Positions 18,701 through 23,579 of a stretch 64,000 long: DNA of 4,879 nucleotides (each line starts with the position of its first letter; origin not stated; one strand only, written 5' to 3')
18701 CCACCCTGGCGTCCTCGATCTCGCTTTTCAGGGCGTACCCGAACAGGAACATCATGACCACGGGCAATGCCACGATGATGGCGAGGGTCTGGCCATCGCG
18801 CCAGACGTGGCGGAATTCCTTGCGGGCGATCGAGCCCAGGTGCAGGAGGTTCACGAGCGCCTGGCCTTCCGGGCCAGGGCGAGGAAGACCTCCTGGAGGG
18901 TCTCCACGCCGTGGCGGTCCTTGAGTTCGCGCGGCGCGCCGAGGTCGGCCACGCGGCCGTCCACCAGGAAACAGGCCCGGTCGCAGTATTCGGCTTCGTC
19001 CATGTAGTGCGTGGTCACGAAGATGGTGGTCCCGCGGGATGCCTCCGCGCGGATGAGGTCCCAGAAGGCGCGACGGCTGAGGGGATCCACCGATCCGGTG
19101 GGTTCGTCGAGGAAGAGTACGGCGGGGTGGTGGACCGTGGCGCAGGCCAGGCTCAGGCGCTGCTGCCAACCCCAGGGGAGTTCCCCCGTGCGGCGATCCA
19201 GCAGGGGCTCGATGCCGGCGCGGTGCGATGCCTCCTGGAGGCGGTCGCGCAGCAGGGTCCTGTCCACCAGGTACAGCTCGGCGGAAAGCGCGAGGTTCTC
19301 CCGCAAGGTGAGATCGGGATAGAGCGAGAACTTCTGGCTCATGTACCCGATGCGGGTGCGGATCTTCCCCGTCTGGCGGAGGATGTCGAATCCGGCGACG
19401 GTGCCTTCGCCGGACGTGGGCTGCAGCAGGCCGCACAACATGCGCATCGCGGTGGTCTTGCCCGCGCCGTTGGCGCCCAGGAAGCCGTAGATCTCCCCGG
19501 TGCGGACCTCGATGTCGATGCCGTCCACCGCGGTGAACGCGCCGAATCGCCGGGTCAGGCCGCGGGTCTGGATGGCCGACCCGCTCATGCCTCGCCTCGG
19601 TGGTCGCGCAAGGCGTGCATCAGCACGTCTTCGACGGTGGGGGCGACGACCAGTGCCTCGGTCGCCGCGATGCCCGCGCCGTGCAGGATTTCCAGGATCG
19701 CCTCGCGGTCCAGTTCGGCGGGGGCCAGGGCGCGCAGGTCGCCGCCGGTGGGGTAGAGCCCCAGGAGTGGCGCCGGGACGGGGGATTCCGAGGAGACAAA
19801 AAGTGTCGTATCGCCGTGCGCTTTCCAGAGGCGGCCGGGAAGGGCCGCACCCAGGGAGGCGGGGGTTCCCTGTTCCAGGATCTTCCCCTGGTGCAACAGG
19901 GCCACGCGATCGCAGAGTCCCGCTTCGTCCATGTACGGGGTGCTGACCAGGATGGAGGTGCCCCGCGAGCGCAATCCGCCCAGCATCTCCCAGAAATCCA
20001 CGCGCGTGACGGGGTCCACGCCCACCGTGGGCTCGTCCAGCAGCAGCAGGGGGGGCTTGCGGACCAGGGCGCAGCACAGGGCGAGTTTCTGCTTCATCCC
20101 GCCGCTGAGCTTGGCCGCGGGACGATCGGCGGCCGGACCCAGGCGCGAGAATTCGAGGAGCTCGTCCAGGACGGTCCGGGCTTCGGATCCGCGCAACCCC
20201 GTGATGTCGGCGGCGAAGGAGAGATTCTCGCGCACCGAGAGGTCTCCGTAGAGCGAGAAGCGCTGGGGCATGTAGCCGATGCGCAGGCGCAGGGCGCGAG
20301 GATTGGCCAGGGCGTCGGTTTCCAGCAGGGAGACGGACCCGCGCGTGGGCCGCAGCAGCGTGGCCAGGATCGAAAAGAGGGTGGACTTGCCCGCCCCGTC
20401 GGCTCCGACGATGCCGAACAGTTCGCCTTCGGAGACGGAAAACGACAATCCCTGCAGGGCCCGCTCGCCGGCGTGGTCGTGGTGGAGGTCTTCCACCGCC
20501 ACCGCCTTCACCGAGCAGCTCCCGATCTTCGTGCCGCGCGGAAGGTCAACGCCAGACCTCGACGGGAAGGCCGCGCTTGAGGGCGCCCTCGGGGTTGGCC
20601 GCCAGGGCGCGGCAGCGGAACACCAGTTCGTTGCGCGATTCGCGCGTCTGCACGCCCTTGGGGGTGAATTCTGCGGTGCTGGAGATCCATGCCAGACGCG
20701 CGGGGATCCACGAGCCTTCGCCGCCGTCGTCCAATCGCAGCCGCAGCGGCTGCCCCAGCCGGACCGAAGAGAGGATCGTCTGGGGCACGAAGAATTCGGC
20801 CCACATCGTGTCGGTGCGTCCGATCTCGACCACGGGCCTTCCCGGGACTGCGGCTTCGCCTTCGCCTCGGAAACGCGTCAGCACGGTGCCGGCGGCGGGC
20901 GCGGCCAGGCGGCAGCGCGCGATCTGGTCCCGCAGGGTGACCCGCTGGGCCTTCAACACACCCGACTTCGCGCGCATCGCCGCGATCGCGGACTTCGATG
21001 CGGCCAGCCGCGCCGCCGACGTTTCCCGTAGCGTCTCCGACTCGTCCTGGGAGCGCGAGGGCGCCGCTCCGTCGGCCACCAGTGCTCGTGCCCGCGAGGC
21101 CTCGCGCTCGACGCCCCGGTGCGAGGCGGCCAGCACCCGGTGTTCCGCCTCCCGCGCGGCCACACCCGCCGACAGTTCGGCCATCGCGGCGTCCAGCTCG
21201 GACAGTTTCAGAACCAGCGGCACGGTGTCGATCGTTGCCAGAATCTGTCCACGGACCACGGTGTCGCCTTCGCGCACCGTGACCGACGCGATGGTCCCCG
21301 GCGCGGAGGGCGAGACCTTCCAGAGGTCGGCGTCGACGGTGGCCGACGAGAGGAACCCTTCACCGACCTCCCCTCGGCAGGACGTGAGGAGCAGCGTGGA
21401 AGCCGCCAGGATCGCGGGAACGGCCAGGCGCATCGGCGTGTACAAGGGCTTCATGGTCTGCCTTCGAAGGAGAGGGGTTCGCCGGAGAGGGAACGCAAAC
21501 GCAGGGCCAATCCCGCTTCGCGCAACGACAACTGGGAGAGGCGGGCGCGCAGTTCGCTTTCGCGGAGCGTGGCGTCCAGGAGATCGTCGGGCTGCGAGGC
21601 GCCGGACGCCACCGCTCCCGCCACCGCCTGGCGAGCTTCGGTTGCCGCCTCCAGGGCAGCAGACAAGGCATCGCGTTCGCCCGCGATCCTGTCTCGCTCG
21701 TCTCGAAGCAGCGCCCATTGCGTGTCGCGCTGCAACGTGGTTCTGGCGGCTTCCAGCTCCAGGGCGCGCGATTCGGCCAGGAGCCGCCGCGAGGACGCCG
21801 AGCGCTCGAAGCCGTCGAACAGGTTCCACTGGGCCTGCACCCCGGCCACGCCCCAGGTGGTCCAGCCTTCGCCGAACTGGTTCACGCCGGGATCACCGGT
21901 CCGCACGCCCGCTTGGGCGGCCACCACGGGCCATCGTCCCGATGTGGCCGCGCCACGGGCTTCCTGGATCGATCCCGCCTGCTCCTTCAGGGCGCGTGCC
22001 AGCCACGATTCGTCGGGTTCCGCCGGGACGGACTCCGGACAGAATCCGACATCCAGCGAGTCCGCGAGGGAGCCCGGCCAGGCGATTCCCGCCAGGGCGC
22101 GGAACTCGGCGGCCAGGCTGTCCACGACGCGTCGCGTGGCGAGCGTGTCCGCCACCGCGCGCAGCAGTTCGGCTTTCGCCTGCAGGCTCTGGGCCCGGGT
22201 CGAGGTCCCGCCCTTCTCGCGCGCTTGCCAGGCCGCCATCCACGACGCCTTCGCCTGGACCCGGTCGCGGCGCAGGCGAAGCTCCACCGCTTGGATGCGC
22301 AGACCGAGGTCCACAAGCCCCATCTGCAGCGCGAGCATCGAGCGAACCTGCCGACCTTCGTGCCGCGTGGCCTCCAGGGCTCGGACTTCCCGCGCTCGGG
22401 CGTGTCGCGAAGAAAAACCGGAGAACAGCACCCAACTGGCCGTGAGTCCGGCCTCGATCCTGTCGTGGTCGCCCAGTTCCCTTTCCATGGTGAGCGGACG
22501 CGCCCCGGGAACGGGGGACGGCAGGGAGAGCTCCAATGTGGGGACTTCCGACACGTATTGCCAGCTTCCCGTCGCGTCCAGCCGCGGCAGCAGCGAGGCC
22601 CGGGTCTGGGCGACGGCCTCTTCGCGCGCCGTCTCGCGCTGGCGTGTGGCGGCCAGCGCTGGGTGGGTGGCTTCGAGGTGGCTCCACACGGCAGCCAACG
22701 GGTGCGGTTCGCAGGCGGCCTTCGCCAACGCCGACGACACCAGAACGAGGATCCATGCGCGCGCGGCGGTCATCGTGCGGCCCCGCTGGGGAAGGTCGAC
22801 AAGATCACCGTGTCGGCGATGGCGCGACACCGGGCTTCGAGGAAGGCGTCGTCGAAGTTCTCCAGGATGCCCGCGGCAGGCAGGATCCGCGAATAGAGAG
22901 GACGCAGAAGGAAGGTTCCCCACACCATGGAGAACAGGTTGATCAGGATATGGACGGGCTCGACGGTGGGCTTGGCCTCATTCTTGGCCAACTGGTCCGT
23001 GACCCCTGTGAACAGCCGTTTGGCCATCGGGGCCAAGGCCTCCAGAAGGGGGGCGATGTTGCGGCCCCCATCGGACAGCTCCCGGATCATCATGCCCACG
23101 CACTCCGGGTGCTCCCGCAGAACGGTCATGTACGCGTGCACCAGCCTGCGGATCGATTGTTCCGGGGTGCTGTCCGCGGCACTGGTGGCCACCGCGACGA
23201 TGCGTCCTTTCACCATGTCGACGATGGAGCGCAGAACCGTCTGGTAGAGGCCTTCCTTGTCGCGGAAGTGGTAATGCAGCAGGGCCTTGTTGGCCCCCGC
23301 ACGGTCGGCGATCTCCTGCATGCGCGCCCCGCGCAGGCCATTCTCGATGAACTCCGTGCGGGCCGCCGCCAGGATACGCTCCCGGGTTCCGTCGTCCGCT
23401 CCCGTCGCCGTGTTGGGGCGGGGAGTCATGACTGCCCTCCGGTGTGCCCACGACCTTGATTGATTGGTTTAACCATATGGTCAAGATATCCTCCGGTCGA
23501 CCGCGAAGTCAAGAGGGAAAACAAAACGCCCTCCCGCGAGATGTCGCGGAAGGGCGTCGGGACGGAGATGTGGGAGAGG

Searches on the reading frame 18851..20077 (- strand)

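Call 11: search_protein_families(library=pfam, proteins=[window:18851-20077:-])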
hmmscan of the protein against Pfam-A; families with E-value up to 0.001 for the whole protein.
window:18851-20077:- (408 aa): 2 families
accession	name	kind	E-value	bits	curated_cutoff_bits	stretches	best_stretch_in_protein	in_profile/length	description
PF00005.33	ABC_tran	-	1.2e-29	104.1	25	1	185-327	2-136/137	ABC transporter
PF13304.12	AAA_21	-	6.7e-10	39.9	27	1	308-357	248-298/304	AAA domain, putative AbiEii toxin, Type IV TA system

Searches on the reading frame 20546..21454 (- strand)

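Call 51: search_protein_families(library=pfam, proteins=[window:20546-21454:-])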
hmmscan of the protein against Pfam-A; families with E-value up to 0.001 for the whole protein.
window:20546-21454:- (302 aa): 3 families
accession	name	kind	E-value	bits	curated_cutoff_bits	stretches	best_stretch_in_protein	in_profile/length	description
PF13437.12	HlyD_3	-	3.9e-14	53.7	22.2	1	183-263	2-82/106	HlyD family secretion protein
PF16576.10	HlyD_D23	-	1.1e-13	51.4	30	1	42-262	17-189/214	Barrel-sandwich domain of CusB or HlyD membrane-fusion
PF13533.13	Biotin_lipoyl_2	-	2.1e-08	34.2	29.8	1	46-76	2-32/32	Biotin-lipoyl like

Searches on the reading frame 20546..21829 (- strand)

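Call 11: search_protein_families(library=pfam, proteins=[window:20546-21829:-])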
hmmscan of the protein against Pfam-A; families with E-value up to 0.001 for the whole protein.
window:20546-21829:- (427 aa): 3 families
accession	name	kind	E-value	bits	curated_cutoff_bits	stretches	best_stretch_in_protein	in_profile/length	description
PF13437.12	HlyD_3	-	1.3e-13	52.1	22.2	1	308-388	2-82/106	HlyD family secretion protein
PF16576.10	HlyD_D23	-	3.1e-13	50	30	1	167-387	17-189/214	Barrel-sandwich domain of CusB or HlyD membrane-fusion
PF13533.13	Biotin_lipoyl_2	-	3.7e-08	33.4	29.8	1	171-201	2-32/32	Biotin-lipoyl like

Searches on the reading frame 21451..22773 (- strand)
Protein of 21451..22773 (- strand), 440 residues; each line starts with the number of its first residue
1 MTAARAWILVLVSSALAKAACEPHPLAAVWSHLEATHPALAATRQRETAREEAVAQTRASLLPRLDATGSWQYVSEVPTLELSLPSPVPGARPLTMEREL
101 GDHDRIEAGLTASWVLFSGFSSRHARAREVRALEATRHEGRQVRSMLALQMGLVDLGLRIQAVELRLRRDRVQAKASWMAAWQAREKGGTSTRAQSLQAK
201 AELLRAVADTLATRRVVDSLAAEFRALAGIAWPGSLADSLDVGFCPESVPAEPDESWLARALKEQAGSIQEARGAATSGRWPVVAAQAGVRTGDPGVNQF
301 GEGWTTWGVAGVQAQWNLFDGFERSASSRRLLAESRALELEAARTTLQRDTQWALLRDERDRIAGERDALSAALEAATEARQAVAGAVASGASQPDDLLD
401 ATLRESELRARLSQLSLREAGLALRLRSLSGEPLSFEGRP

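Call 51: search_protein_families(library=pfam, proteins=[window:21451-22773:-])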
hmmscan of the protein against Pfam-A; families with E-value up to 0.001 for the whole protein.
window:21451-22773:- (440 aa): 1 family
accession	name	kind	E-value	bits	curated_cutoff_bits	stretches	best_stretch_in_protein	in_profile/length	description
PF02321.23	OEP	-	2.7e-30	106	22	2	28-229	3-187/187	Outer membrane efflux protein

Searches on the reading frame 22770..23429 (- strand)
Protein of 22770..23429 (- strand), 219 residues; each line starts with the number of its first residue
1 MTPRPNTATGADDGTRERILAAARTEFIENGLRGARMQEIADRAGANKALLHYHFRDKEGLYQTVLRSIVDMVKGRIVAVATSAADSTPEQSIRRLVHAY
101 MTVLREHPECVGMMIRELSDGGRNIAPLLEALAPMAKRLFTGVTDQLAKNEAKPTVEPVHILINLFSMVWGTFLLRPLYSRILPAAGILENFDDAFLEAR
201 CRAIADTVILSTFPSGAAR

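Call 11: search_protein_families(library=pfam, proteins=[window:22770-23429:-])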
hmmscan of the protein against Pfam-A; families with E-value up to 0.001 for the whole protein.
window:22770-23429:- (219 aa): 2 families
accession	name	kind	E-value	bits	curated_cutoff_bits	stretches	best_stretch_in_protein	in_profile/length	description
PF00440.29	TetR_N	-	1.7e-14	53.8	24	1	19-63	1-45/47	Bacterial regulatory proteins, tetR family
PF17938.6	TetR_C_29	-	3.6e-05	24.3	26.2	1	89-184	1-99/119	Tetracyclin repressor-like, C-terminal domain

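Call 15: find_encoding_contigs(protein=window:22773-23429:-, flank=3000, max_places=6)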
Protein window:22773-23429:- (219 aa): no gene with exactly this product is on record in the collection.

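Call 16: find_homologous_proteins(query=window:22773-23429:-, max_evalue=1e-20)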
Query window:22773-23429:- (219 aa): 54 proteins with E <= 1e-20 among 1970 candidates.
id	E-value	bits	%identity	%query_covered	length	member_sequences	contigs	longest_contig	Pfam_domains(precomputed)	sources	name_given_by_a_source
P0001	5.2e-138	475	100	100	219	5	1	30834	PF00440.30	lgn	-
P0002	2.8e-111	388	82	100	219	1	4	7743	PF00440.30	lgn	-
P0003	1.9e-105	369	80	98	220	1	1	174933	PF00440.30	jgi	-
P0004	8.7e-96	337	74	97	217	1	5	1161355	PF00440.30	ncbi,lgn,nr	ncbi:MAG: TetR/AcrR family transcriptional regulator [Fibrobacteria bacterium]|nr:TetR/AcrR family t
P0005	3.7e-92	326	73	94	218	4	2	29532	PF00440.30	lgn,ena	-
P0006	5.6e-91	322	72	94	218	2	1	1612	PF00440.30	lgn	-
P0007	3.2e-90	319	70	95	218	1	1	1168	PF00440.30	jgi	jgi:TetR/AcrR family transcriptional regulator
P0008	4.9e-90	319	70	97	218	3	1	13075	PF00440.30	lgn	-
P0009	8.3e-90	318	70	95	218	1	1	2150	PF00440.30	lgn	-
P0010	8.7e-88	311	68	97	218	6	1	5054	PF00440.30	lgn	-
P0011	1.9e-76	274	59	95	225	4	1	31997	PF00440.30,PF17938.7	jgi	-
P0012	2.2e-76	274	61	93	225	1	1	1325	PF00440.30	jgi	jgi:AcrR family transcriptional regulator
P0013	1.1e-74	269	59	95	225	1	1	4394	PF00440.30,PF17938.7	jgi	-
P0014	1.8e-73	265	57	97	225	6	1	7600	PF00440.30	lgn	-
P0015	4.1e-73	263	59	93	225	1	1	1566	PF00440.30,PF17938.7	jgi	jgi:AcrR family transcriptional regulator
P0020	3.7e-71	257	60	93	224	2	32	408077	PF00440.30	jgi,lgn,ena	-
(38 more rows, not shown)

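Call 17: find_encoding_contigs(protein=P0002, flank=4000, max_places=3)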
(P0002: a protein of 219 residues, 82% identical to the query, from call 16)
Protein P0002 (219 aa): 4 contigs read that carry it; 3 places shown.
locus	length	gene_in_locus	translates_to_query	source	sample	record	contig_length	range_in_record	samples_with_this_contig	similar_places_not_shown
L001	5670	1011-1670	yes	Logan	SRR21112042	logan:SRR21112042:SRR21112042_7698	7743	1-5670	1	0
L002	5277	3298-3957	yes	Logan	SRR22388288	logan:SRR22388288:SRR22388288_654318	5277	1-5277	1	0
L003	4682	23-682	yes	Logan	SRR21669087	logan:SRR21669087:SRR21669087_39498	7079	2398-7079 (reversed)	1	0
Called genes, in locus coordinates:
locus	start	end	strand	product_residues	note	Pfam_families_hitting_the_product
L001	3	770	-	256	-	?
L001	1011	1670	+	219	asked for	PF00440:TetR_N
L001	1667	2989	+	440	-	PF02321:OEP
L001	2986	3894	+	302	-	-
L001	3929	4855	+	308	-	PF00005:ABC_tran, PF13304:AAA_21 (weak)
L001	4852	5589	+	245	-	PF00005:ABC_tran, PF13304:AAA_21 (weak)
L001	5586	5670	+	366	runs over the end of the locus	PF12679:ABC2_membrane_2, PF12698:ABC2_membrane_3, PF01061:ABC2_membrane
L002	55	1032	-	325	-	-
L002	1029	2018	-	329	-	-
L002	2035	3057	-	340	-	PF03783:CsgG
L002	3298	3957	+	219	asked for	PF00440:TetR_N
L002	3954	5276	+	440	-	PF02321:OEP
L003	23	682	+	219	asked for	PF00440:TetR_N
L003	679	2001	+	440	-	PF02321:OEP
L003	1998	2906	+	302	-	-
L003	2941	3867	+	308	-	PF00005:ABC_tran, PF13304:AAA_21 (weak)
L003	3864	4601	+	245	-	PF00005:ABC_tran, PF13304:AAA_21 (weak)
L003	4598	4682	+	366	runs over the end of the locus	PF12679:ABC2_membrane_2, PF12698:ABC2_membrane_3, PF01061:ABC2_membrane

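Call 18: find_encoding_contigs(protein=P0003, flank=4000, max_places=2)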
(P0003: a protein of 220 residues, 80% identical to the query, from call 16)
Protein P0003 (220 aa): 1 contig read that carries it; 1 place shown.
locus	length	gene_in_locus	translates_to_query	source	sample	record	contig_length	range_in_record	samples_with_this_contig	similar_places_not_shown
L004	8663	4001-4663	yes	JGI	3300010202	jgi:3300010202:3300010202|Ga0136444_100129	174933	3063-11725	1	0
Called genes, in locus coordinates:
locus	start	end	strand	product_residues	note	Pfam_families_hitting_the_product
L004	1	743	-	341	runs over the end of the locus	-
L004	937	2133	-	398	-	PF07690:MFS_1, PF00083:Sugar_tr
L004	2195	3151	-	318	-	PF07885:Ion_trans_2 (weak), PF17655:IRK_C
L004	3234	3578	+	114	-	PF07883:Cupin_2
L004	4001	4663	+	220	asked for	PF00440:TetR_N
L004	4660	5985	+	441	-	PF02321:OEP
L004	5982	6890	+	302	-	-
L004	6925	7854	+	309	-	PF00005:ABC_tran, PF13304:AAA_21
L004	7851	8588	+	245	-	PF00005:ABC_tran, PF13304:AAA_21 (weak)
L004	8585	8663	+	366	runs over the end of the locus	PF12679:ABC2_membrane_2, PF12698:ABC2_membrane_3, PF01061:ABC2_membrane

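Call 19: find_encoding_contigs(protein=P0004, flank=4000, max_places=3)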
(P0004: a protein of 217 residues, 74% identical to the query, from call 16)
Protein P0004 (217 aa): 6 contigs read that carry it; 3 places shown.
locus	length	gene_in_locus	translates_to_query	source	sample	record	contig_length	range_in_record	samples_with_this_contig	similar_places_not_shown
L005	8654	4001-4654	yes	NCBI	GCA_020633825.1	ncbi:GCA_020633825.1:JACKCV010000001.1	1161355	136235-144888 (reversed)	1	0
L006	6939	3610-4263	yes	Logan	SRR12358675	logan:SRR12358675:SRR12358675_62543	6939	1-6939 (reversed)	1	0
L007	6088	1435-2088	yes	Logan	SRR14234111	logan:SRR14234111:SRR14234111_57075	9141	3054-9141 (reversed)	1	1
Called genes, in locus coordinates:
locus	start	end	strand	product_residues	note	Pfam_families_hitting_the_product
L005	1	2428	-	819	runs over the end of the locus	PF20597:pAdhesive_15, PF18884:TSP3_bac (weak)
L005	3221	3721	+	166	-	PF07883:Cupin_2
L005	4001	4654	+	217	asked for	PF00440:TetR_N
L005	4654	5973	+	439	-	PF02321:OEP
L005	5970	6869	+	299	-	-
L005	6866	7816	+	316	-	PF00005:ABC_tran, PF13304:AAA_21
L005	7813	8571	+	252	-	PF00005:ABC_tran, PF13304:AAA_21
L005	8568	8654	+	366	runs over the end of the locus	PF12679:ABC2_membrane_2, PF12698:ABC2_membrane_3, PF01061:ABC2_membrane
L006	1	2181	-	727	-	?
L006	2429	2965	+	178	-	PF12867:DinB_2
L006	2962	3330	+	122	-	PF07883:Cupin_2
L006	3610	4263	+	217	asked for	PF00440:TetR_N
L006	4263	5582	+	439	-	PF02321:OEP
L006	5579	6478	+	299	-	-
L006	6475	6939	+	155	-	?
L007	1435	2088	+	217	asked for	PF00440:TetR_N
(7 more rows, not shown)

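Call 20: find_encoding_contigs(protein=P0005, flank=4000, max_places=2)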
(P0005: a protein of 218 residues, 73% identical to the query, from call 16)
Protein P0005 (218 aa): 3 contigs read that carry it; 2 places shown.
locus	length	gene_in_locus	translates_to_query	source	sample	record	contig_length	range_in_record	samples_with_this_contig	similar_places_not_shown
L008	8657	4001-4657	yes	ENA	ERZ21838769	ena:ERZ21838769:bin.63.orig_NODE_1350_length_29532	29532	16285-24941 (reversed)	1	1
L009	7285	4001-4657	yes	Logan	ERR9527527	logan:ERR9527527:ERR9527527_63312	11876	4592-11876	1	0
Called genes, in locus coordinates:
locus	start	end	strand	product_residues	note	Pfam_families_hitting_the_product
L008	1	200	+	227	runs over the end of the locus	PF00440:TetR_N, PF13305:TetR_C_33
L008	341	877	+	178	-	PF12867:DinB_2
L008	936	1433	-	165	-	PF08818:DUF1801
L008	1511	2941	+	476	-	-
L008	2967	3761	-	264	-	PF00106:adh_short, PF08659:KR, PF13561:adh_short_C2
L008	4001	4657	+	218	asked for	PF00440:TetR_N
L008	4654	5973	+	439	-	PF02321:OEP (weak)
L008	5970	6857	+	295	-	PF25917:BSH_RND (weak), PF25973:BSH_CzcB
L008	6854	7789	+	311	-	PF00005:ABC_tran, PF13304:AAA_21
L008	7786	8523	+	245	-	PF00005:ABC_tran, PF13304:AAA_21 (faint)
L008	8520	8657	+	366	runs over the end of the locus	PF12679:ABC2_membrane_2, PF12698:ABC2_membrane_3, PF01061:ABC2_membrane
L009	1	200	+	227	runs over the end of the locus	PF00440:TetR_N, PF13305:TetR_C_33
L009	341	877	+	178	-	PF12867:DinB_2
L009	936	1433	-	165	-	PF08818:DUF1801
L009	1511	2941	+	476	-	-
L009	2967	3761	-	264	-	PF00106:adh_short, PF08659:KR, PF13561:adh_short_C2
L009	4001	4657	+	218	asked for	PF00440:TetR_N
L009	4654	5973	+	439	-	PF02321:OEP (weak)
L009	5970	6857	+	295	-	PF25917:BSH_RND (weak), PF25973:BSH_CzcB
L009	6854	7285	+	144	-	?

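Call 29: find_encoding_contigs(protein=P0001, flank=6000, max_places=10)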
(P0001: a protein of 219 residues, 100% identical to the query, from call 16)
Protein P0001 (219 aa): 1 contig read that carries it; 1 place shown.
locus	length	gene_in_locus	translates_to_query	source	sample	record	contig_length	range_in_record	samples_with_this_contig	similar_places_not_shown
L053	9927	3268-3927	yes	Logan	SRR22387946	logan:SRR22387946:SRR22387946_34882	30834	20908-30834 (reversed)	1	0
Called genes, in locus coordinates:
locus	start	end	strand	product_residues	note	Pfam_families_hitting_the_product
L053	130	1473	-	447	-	PF00149:Metallophos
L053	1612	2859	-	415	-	PF07690:MFS_1, PF00083:Sugar_tr (weak)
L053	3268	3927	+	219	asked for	PF00440:TetR_N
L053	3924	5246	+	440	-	PF02321:OEP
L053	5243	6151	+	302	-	-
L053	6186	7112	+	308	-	PF00005:ABC_tran, PF13304:AAA_21 (weak)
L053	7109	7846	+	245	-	PF00005:ABC_tran, PF13304:AAA_21 (weak)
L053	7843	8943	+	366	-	PF12679:ABC2_membrane_2, PF12698:ABC2_membrane_3, PF01061:ABC2_membrane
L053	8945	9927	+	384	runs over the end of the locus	PF12679:ABC2_membrane_2, PF12698:ABC2_membrane_3, PF01061:ABC2_membrane, PF12730:ABC2_membrane_4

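Call 30: list_cluster_members(proteins=[P0001, P0003, P0002])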
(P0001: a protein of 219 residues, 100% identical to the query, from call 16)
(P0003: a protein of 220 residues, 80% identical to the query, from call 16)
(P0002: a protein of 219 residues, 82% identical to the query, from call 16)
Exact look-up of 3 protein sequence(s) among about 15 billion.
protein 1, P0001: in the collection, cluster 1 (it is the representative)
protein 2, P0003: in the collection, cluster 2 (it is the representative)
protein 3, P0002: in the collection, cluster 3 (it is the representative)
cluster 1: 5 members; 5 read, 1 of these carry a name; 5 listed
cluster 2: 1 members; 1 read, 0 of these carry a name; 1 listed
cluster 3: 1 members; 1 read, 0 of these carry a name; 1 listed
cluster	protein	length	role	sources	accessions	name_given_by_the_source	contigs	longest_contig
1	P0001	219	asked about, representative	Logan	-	-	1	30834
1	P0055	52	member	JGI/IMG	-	hypothetical protein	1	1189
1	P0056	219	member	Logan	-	-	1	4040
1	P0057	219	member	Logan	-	-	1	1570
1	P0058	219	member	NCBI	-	-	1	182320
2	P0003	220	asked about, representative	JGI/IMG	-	-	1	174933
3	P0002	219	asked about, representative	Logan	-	-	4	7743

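Call 31: find_encoding_contigs(protein=P0058, flank=3000, max_places=3)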
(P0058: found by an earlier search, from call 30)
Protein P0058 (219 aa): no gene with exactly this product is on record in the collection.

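Call 32: find_encoding_contigs(protein=P0056, flank=3000, max_places=3)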
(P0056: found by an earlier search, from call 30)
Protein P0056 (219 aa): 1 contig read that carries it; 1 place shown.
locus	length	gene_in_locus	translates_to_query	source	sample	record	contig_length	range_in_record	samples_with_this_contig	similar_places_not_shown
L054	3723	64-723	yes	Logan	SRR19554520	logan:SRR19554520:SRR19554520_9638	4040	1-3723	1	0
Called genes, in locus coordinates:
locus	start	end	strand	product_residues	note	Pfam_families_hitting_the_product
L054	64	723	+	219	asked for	PF00440:TetR_N, PF17938:TetR_C_29 (weak)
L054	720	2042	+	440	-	PF02321:OEP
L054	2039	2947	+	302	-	PF25919:BSH_CusB (faint)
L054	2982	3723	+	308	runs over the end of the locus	PF00005:ABC_tran, PF13304:AAA_21 (weak)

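Call 33: find_encoding_contigs(protein=P0057, flank=3000, max_places=3)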
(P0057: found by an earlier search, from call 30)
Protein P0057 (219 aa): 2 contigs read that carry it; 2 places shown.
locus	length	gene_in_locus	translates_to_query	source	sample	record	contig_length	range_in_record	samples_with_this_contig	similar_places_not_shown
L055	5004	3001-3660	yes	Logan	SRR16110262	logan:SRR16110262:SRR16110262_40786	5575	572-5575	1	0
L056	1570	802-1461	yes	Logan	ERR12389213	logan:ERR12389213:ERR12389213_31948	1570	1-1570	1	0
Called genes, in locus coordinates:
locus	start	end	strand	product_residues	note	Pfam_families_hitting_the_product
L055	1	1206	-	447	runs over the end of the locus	PF00149:Metallophos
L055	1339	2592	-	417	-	PF00083:Sugar_tr (weak), PF07690:MFS_1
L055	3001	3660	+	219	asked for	PF00440:TetR_N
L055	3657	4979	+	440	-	PF02321:OEP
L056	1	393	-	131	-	?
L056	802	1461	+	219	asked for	PF00440:TetR_N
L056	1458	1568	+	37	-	?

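Call 45: find_encoding_contigs(protein=P0008, flank=2500, max_places=3)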
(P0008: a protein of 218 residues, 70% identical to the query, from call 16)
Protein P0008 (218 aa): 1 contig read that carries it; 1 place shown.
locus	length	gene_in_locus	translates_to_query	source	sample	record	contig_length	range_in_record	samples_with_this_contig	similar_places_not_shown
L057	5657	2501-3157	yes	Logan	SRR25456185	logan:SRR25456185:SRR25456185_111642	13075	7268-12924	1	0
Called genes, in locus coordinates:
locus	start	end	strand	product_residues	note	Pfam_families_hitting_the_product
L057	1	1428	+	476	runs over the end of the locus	-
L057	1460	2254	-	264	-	PF00106:adh_short, PF08659:KR, PF13561:adh_short_C2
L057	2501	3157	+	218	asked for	PF00440:TetR_N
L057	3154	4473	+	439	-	PF02321:OEP (weak)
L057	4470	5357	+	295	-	PF25917:BSH_RND (faint), PF25973:BSH_CzcB (weak)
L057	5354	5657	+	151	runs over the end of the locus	?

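Call 46: find_encoding_contigs(protein=P0020, flank=2500, max_places=6)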
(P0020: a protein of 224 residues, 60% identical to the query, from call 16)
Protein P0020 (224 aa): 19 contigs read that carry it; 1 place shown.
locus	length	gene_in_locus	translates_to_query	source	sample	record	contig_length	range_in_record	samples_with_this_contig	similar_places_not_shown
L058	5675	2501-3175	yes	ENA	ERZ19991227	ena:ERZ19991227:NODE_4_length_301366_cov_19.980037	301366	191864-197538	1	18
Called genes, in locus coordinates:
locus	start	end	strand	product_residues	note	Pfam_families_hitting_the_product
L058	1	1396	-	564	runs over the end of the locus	PF00270:DEAD, PF00271:Helicase_C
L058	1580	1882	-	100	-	PF10825:DUF2752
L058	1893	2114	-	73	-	PF05154:TM2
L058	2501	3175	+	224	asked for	PF00440:TetR_N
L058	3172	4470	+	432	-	PF02321:OEP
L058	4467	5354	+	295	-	-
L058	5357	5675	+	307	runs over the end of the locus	PF00005:ABC_tran, PF13304:AAA_21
